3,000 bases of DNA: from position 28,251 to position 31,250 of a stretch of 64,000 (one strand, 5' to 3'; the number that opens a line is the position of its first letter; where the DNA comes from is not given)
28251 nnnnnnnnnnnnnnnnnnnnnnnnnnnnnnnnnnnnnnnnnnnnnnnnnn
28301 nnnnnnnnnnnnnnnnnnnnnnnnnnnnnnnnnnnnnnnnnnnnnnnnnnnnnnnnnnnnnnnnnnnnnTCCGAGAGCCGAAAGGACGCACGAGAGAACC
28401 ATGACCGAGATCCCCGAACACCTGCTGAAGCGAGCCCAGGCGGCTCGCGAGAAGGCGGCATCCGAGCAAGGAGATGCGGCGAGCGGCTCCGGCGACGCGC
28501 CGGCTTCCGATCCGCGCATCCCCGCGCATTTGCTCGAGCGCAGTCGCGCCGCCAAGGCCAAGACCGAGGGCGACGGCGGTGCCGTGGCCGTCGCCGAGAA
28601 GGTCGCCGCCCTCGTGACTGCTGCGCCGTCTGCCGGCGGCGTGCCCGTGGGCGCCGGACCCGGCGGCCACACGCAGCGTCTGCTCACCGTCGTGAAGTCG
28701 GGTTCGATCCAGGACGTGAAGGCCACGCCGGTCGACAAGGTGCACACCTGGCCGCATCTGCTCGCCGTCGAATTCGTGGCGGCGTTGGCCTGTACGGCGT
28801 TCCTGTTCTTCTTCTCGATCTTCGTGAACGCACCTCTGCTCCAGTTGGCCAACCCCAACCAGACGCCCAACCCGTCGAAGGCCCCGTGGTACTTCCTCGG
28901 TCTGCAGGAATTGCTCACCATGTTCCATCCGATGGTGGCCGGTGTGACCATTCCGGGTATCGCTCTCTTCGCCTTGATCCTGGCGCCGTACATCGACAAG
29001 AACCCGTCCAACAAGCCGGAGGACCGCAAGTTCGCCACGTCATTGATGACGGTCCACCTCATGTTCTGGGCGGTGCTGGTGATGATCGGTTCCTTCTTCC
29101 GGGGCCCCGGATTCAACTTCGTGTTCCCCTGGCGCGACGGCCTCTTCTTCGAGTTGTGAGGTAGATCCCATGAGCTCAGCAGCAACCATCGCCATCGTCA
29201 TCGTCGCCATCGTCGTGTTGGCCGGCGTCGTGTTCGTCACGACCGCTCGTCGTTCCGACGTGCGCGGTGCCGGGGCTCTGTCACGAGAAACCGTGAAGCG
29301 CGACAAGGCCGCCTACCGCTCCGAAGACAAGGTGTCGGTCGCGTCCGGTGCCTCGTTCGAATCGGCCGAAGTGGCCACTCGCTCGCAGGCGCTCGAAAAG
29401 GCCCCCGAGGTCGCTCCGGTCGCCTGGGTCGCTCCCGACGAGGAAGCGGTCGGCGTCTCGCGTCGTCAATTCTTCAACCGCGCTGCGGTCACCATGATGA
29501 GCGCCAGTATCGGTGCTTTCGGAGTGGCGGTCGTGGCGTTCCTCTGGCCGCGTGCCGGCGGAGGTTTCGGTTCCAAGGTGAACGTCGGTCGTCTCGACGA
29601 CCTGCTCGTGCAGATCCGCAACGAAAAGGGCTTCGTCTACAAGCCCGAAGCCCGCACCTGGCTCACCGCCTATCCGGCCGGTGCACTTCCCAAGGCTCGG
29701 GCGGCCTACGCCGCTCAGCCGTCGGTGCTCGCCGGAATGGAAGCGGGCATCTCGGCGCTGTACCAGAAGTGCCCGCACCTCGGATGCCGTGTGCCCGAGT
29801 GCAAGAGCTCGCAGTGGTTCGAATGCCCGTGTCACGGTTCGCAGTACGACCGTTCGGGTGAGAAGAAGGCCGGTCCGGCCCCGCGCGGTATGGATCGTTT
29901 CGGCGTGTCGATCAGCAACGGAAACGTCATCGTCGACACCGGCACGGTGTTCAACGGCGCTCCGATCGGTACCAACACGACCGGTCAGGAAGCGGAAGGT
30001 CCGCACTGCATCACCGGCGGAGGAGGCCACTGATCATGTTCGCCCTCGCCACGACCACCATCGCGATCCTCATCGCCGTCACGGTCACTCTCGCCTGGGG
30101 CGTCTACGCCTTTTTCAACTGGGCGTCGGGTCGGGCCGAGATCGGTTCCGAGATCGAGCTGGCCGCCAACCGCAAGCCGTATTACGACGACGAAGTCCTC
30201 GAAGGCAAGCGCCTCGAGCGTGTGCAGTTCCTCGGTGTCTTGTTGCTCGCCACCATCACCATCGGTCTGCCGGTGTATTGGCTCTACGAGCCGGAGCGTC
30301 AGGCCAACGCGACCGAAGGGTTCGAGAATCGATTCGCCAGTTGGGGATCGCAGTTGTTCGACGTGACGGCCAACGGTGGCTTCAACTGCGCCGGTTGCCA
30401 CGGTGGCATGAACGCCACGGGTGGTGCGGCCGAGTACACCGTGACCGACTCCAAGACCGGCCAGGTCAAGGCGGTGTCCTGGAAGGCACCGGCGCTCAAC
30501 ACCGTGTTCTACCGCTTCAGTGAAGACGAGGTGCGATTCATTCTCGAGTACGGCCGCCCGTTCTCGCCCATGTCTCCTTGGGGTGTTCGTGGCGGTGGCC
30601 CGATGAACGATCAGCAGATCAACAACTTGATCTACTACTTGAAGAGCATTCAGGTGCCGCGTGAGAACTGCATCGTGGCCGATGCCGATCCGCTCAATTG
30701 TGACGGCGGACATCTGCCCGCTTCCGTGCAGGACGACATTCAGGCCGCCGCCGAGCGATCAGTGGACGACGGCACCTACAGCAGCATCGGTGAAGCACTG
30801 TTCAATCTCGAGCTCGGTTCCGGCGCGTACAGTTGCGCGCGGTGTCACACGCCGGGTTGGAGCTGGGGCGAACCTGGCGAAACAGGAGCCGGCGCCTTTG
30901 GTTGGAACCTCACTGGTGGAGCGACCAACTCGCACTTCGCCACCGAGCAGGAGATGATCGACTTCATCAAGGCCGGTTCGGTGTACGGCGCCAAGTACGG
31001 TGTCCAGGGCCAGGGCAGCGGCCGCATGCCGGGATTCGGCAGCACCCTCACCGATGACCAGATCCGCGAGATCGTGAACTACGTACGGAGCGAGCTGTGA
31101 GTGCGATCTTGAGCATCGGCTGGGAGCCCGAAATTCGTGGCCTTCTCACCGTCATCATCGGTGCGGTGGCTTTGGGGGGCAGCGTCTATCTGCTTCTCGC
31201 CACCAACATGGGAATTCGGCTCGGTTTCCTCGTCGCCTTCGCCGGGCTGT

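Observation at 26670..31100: b6f-type split cytochrome b with a haem-ci-position cysteine, inside an actinobacterial-style Rieske/dihaem-c operon that also encodes a 2x[4Fe-4S] ferredoxin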

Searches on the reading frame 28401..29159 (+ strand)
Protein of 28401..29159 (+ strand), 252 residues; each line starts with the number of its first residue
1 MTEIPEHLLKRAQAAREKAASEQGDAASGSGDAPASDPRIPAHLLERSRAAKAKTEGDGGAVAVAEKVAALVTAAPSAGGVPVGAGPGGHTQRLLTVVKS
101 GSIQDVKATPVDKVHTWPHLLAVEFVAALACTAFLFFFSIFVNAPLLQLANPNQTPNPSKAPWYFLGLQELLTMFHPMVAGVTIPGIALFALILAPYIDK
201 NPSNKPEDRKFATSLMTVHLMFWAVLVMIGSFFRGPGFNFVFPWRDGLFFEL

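Call 3: search_protein_families(library=pfam, proteins=[window:28401-29159:+], max_evalue=0.01)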
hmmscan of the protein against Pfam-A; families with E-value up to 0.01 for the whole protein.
window:28401-29159:+ (252 aa): 1 family
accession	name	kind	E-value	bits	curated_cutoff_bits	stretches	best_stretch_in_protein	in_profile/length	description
PF00032.22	Cytochrom_B_C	-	1.5e-08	35.2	20.7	1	150-231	2-83/102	Cytochrome b(C-terminal)/b6/petD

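Call 4: search_protein_families(library=ncbifam, proteins=[window:28401-29159:+], max_evalue=0.01)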
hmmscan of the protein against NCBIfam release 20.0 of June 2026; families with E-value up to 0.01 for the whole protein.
window:28401-29159:+ (252 aa): 2 families
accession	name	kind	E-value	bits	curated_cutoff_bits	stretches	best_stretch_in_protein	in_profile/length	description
NF040970.1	memb_ExtQ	equivalog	3.5e-13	50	150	1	115-244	3-134/134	selenite/tellurite reduction operon b-type cytochrome membrane protein ExtQ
NF041076.1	cyt_b_SoxC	equivalog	0.0025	16.7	740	1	116-229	240-358/542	proton pump complex cytochrome B SoxC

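Call 6: search_solved_structures(query=window:28401-29159:+, max_evalue=0.01, show_alignments=3)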
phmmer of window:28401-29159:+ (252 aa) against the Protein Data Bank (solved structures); distinct sequences matched with E-value up to 0.01: 2.
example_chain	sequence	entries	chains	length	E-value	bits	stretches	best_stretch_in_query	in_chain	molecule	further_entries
8smr_I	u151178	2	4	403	1.9e-05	27.7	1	118-228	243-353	Cytochrome b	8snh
1q90_D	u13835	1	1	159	0.0021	21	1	116-233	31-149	Cytochrome b6-f complex subunit 4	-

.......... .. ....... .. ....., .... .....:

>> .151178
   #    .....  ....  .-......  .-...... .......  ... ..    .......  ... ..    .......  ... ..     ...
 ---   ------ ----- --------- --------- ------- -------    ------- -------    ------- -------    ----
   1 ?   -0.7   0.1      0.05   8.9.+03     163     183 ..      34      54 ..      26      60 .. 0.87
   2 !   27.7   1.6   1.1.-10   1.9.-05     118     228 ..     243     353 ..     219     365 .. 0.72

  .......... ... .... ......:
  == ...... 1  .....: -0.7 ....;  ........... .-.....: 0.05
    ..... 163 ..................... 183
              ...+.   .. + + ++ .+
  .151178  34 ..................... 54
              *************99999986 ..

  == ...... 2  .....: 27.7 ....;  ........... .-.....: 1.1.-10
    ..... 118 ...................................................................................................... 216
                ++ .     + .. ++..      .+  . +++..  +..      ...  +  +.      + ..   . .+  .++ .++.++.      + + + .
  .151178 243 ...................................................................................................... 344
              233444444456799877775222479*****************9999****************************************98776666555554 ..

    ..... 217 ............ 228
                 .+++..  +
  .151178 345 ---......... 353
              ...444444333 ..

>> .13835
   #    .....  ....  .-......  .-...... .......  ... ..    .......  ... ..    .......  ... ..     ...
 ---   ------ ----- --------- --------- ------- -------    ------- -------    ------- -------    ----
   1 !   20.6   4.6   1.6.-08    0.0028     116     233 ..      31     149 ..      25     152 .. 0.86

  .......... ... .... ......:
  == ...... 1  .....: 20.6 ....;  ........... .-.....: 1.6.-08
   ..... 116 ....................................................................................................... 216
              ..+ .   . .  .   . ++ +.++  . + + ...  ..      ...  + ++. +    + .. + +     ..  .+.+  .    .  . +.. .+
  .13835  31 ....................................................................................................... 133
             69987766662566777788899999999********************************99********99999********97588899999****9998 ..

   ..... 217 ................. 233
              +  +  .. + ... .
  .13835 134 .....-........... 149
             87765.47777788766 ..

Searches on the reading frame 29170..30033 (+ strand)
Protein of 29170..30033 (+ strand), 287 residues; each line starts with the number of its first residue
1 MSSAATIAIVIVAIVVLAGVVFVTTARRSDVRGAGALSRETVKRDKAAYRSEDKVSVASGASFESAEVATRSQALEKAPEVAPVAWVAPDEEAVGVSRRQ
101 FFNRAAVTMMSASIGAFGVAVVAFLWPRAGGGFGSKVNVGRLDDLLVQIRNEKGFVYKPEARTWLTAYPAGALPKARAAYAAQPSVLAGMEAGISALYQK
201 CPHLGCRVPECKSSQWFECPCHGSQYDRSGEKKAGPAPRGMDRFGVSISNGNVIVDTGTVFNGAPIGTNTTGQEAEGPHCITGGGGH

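Call 3: search_protein_families(library=pfam, proteins=[window:29170-30033:+], max_evalue=0.01)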
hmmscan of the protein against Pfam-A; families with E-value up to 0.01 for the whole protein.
window:29170-30033:+ (287 aa): 1 family
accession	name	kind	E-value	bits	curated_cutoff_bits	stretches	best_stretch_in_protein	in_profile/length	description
PF00355.32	Rieske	-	8.5e-11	42.1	20.3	1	184-241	25-84/88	Rieske [2Fe-2S] domain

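Call 4: search_protein_families(library=ncbifam, proteins=[window:29170-30033:+], max_evalue=0.01)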
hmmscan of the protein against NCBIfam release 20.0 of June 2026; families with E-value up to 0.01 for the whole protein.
window:29170-30033:+ (287 aa): 6 families
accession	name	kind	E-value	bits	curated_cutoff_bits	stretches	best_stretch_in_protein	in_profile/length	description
NF010001.0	PRK13474.1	subfamily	1.1e-17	63.9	154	1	92-257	8-163/178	cytochrome b6-f complex iron-sulfur subunit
NF045928.1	Cytb6fFeSPetC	equivalog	1.8e-17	63.3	250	1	92-254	8-161/179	cytochrome b6-f complex iron-sulfur subunit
TIGR01416.1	Rieske_proteo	equivalog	1.5e-11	44.6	97.4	1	97-241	2-160/176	ubiquinol-cytochrome c reductase iron-sulfur subunit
TIGR02694.1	arsenite_ox_S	equivalog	6.4e-05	22.9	95.65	1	189-251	46-110/129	arsenate reductase (azurin) small subunit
NF050121.1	bc1_QcrA_actin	exception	0.00013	21.6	275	1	193-249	239-298/319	cytochrome bc1 complex Rieske iron-sulfur subunit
NF007422.0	PRK09965.1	equivalog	0.0028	17.7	113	1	191-257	32-100/106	bifunctional 3-phenylpropionate/cinnamic acid dioxygenase ferredoxin subunit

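Call 25: search_solved_structures(query=window:29170-30033:+, max_evalue=0.001, show_alignments=2)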
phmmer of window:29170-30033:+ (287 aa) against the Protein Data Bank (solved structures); distinct sequences matched with E-value up to 0.001: 69 (the best 60 are shown).
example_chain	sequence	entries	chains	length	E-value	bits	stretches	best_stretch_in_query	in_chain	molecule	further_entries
9rk4_A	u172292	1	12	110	3.1e-14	56.2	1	194-259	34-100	Similar to the Rieske Protein II of bc1 complex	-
2zt9_D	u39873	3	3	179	5.8e-14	55.3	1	95-257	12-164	Cytochrome b6-f complex iron-sulfur subunit 1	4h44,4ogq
2e74_D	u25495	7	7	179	1.8e-13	53.8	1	95-257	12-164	Cytochrome b6-f complex iron-sulfur subunit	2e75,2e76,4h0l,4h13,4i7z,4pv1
1vf5_D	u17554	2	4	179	2.4e-13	53.3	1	95-257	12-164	RIESKE IRON-SULFUR PROTEIN | Cytochrome b6-f complex iron-sulfur subunit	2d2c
9rk3_A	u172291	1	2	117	2.2e-12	50.2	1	196-263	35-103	Similar to Rieske 2Fe-2S iron sulfur protein (Cytochrome b6-F complex)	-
7zxy_D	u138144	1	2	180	2.3e-11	46.8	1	94-252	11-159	Cytochrome b6-f complex iron-sulfur subunit 2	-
7r0w_D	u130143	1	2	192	2.4e-11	46.7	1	93-252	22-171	Rieske domain, PetC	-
5cxm_A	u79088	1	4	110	3.2e-10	43.1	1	189-255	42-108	Cytochrome b6/f complex iron-sulfur subunit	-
1q90_C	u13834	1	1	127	4.3e-10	42.7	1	164-249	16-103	Cytochrome B6-F complex iron-sulfur subunit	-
3azc_A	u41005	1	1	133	4.4e-10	42.6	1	197-255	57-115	Cytochrome b6-f complex iron-sulfur subunit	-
8hn2_A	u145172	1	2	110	6.8e-10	42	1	190-257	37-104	Cytochrome b6-f complex iron-sulfur subunit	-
6rqf_L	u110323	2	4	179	8.6e-10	41.7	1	191-255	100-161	Cytochrome b6-f complex iron-sulfur subunit, chloroplastic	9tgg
7qrm_D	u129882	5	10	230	1.3e-09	41.1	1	191-255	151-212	Cytochrome b6-f complex iron-sulfur subunit, chloroplastic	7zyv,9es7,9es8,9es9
1rfs_A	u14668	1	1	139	1.5e-09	40.9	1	197-255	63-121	RIESKE PROTEIN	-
29xz_A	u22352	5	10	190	1.4e-07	34.4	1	199-242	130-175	Ubiquinol-cytochrome c reductase iron-sulfur subunit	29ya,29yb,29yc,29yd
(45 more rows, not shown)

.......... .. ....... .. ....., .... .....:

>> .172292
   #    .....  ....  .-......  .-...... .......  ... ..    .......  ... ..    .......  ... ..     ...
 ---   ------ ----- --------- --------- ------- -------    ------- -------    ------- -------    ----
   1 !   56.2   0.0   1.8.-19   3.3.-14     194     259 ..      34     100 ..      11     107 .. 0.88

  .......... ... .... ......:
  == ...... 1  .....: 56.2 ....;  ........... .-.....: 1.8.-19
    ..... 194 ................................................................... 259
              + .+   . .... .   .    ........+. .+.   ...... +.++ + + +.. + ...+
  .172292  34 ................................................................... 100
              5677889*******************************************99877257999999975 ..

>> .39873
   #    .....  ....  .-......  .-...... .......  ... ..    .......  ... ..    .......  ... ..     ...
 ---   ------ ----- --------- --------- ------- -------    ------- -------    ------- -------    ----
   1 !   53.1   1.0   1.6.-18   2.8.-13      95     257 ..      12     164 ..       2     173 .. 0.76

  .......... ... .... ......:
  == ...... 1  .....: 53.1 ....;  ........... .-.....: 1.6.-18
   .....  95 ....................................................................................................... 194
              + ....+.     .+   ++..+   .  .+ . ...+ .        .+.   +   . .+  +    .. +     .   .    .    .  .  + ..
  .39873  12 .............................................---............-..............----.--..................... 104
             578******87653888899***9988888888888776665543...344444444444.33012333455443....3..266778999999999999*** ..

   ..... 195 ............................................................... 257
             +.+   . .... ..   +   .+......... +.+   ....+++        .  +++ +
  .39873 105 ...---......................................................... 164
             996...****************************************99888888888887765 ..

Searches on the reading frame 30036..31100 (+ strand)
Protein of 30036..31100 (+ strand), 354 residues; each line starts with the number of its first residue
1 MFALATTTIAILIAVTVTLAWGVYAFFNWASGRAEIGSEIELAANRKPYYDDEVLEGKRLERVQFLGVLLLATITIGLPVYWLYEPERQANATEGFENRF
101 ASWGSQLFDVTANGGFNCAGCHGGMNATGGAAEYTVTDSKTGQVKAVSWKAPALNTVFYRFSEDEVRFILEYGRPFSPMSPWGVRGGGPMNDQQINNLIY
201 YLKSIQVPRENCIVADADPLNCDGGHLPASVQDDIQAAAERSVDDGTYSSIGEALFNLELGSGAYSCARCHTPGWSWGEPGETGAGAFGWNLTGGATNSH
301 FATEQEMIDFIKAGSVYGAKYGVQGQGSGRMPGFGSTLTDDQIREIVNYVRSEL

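Call 3: search_protein_families(library=pfam, proteins=[window:30036-31100:+], max_evalue=0.01)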
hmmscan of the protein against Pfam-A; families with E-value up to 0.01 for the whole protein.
window:30036-31100:+ (354 aa): 4 families
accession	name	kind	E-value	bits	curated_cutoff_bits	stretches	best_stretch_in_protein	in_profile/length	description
PF13442.11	Cytochrome_CBB3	-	5.6e-13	49.4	27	2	266-350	13-68/68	Cytochrome C oxidase, cbb3-type, subunit III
PF00034.26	Cytochrom_C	-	2.9e-12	48.1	21.3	2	104-205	4-89/90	Cytochrome c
PF03150.19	CCP_MauG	-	0.00089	20.4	25.6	0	252-289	7-45/149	Di-haem cytochrome c peroxidase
PF14522.11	Cytochrome_C7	-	0.0079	16.4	24.8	0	114-138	12-37/67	Cytochrome c7 and related cytochrome c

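Call 4: search_protein_families(library=ncbifam, proteins=[window:30036-31100:+], max_evalue=0.01)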
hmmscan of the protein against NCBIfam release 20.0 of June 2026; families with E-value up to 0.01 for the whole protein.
window:30036-31100:+ (354 aa): 6 families
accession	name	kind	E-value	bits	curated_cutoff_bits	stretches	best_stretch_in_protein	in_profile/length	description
TIGR00782.1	ccoP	equivalog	2.1e-05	24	179.95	1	267-353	118-192/285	cytochrome-c oxidase, cbb3-type subunit III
NF045930.1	Cytc6PetJCyano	equivalog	0.00015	21.6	135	0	326-351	78-103/110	cytochrome c6 PetJ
NF011054.0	PRK14486.1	equivalog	0.00041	19.9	447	0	322-353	262-290/294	putative bifunctional cbb3-type cytochrome c oxidase subunit II/cytochrome c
NF052248.1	SorU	equivalog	0.0042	17.3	100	0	326-350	48-72/72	SorU family sulfite dehydrogenase c-type cytochrome subunit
TIGR04484.1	thiosulf_SoxA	equivalog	0.0052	16.1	110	0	249-273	108-132/212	sulfur oxidation c-type cytochrome SoxA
TIGR04485.1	thiosulf_SoxX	equivalog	0.0075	17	61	0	281-351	14-76/78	sulfur oxidation c-type cytochrome SoxX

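Call 24: search_solved_structures(query=window:30036-31100:+, max_evalue=0.01, show_alignments=2)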
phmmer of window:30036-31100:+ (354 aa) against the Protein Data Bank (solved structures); distinct sequences matched with E-value up to 0.01: 0.

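Call 57: search_solved_structures(query=A5, max_evalue=0.1, show_alignments=2)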
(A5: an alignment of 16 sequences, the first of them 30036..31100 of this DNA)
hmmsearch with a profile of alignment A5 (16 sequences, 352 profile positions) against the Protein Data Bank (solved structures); distinct sequences matched with E-value up to 0.1: 35.
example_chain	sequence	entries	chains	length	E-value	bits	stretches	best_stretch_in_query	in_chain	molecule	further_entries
3oa8_B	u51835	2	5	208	2.3e-05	26.8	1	266-349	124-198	SoxX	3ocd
3dmi_A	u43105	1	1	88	0.00047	22.5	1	252-350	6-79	cytochrome c6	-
2v08_A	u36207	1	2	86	0.00099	21.4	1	325-350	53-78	CYTOCHROME C6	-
3ph2_B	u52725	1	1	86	0.00099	21.4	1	325-350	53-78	Cytochrome c6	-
9se7_T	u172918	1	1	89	0.001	21.4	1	308-350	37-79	Cytochrome c6, chloroplastic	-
1cyi_A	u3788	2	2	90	0.001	21.4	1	308-350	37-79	CYTOCHROME C6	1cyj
8hcr_C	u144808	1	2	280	0.0013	21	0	57-129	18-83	Cytochrome bc1 complex cytochrome c subunit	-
7e1v_O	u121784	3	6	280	0.0013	21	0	57-129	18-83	Cytochrome bc1 complex cytochrome c subunit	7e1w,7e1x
7w2j_C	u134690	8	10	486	0.0016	20.8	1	192-352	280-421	Fructose dehydrogenase cytochrome subunit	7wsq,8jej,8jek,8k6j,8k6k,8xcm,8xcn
1c6o_A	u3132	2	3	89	0.0018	20.6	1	303-350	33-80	CYTOCHROME C6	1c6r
6adq_C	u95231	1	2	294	0.0021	20.4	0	57-129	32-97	Cytochrome bc1 complex cytochrome c subunit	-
6hwh_M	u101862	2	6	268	0.0021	20.4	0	57-129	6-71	Cytochrome bc1 complex cytochrome c subunit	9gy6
8ovc_O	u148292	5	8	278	0.0023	20.3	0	57-129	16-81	Cytochrome bc1 complex cytochrome c subunit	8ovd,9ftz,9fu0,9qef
9wcx_U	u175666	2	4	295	0.0038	19.5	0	57-129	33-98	Cytochrome bc1 complex cytochrome c subunit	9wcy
1ls9_A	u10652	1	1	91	0.0039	19.5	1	303-350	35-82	CYTOCHROME C6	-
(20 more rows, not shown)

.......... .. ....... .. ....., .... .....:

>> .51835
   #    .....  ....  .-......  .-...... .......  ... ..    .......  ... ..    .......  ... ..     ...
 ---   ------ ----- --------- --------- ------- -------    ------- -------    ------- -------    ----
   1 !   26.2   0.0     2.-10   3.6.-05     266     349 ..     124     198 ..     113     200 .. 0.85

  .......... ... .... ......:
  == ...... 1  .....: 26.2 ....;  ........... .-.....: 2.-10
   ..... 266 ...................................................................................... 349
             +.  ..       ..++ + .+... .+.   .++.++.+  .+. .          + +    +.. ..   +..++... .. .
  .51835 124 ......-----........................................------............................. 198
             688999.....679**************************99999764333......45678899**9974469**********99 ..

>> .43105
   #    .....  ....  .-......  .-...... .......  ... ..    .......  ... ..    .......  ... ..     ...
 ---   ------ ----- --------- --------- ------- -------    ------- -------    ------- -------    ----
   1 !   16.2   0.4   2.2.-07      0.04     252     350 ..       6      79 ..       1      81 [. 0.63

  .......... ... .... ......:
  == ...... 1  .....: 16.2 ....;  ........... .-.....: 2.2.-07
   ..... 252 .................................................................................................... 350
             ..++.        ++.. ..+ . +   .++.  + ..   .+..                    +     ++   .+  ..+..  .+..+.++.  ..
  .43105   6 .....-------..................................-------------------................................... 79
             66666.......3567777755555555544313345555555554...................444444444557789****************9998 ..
